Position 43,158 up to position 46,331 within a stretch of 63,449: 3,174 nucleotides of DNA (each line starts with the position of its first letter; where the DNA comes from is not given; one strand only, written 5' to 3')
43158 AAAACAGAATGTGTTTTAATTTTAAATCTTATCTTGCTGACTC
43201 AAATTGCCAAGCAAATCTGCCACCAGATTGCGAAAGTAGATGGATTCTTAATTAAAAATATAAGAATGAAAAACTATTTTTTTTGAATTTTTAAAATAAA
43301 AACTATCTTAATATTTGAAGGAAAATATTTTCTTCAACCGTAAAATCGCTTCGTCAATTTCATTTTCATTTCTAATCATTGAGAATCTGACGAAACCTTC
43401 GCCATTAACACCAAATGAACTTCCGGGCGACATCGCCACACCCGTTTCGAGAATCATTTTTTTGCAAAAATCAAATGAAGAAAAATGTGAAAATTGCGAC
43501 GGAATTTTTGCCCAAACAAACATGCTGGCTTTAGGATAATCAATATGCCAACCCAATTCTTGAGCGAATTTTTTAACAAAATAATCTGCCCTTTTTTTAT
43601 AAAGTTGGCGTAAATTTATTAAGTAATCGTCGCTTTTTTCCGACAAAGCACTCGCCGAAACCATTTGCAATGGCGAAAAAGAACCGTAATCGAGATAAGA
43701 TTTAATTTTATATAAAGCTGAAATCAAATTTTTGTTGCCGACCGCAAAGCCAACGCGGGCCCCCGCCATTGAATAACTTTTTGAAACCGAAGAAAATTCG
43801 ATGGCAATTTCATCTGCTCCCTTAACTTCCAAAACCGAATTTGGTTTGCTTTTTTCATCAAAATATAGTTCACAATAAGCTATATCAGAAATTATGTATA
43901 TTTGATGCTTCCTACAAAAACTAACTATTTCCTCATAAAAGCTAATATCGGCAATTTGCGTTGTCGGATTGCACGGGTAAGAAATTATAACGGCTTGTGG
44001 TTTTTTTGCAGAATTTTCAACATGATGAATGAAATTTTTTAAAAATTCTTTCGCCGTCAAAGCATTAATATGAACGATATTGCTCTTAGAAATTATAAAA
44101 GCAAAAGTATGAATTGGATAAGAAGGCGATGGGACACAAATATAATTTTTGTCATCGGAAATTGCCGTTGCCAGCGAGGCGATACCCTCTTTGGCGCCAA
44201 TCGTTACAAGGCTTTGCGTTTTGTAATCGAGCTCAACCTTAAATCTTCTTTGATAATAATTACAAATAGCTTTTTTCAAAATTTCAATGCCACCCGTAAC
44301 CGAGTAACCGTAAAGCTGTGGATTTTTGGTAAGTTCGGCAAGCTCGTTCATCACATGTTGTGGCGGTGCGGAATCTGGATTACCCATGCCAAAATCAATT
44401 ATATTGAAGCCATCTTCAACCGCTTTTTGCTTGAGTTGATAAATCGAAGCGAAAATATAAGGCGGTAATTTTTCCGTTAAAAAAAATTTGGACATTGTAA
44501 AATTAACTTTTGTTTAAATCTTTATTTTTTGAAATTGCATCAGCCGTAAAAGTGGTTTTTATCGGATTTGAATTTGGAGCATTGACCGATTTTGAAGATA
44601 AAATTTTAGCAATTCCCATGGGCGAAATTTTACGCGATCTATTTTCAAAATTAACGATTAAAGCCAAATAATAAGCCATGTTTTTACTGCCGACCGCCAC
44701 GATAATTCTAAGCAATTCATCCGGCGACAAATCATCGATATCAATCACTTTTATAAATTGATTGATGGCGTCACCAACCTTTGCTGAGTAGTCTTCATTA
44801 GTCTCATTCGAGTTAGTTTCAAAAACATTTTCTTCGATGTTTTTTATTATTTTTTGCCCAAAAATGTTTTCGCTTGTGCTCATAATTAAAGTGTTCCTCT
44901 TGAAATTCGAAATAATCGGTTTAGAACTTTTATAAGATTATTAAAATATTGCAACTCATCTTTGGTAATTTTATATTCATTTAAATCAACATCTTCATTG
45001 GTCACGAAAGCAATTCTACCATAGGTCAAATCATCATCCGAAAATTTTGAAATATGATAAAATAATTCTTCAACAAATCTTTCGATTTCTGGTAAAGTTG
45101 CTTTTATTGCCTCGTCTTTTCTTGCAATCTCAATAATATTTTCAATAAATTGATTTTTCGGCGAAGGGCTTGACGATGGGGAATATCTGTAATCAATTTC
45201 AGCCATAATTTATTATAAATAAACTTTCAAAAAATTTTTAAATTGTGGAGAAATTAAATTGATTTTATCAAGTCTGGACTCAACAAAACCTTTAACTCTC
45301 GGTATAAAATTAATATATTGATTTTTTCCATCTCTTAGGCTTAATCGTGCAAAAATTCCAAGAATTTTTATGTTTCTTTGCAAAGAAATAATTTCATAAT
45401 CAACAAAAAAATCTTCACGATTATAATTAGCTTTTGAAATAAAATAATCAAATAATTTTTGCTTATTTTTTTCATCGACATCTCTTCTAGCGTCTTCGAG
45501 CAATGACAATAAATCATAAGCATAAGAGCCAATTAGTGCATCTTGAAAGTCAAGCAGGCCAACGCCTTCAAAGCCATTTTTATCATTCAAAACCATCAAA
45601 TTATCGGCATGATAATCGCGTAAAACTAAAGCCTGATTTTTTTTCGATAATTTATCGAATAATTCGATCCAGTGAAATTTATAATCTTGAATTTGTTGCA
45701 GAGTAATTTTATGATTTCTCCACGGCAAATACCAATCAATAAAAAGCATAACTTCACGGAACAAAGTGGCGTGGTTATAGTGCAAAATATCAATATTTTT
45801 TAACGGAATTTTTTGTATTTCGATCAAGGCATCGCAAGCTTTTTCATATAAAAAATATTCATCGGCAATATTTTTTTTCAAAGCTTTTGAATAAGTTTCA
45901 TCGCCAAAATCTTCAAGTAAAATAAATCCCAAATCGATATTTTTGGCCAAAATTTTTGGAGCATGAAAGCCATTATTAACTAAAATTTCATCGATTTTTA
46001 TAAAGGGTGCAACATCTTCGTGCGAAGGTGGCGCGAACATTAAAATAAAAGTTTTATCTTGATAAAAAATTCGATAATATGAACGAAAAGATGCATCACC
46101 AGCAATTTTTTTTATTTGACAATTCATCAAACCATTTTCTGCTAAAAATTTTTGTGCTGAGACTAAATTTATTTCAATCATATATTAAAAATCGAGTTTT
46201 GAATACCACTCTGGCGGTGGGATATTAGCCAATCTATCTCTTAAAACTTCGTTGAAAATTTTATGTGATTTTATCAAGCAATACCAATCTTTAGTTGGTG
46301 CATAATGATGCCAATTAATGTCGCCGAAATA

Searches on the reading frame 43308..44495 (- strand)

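Call 16: search_protein_families(library=pfam, proteins=[window:43308-44495:-], max_evalue=0.00001)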
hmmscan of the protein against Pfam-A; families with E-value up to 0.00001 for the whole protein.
window:43308-44495:- (395 aa): 1 family
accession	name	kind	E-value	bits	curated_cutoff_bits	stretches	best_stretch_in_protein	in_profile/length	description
PF00155.27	Aminotran_1_2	-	5e-56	190.9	19.7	1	32-386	3-360/361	Aminotransferase class I and II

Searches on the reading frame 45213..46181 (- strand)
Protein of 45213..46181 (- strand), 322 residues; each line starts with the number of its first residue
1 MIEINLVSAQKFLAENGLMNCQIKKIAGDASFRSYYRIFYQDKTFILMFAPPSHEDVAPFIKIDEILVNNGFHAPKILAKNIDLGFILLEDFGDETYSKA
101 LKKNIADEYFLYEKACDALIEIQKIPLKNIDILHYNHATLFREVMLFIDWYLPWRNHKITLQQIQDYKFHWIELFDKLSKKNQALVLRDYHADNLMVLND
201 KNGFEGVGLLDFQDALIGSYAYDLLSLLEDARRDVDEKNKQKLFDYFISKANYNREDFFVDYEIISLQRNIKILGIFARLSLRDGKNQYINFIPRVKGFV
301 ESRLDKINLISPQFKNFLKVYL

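Call 16: search_protein_families(library=pfam, proteins=[window:45213-46181:-], max_evalue=0.00001)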
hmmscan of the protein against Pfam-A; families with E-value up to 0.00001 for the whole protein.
window:45213-46181:- (322 aa): 2 families
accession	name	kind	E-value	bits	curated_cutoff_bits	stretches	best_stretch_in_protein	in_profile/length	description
PF01636.29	APH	-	3.9e-26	92.7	23.2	1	23-241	2-223/239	Phosphotransferase enzyme family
PF02958.26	EcKL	-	9.8e-06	25.5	22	0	160-249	191-283/294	Ecdysteroid kinase-like family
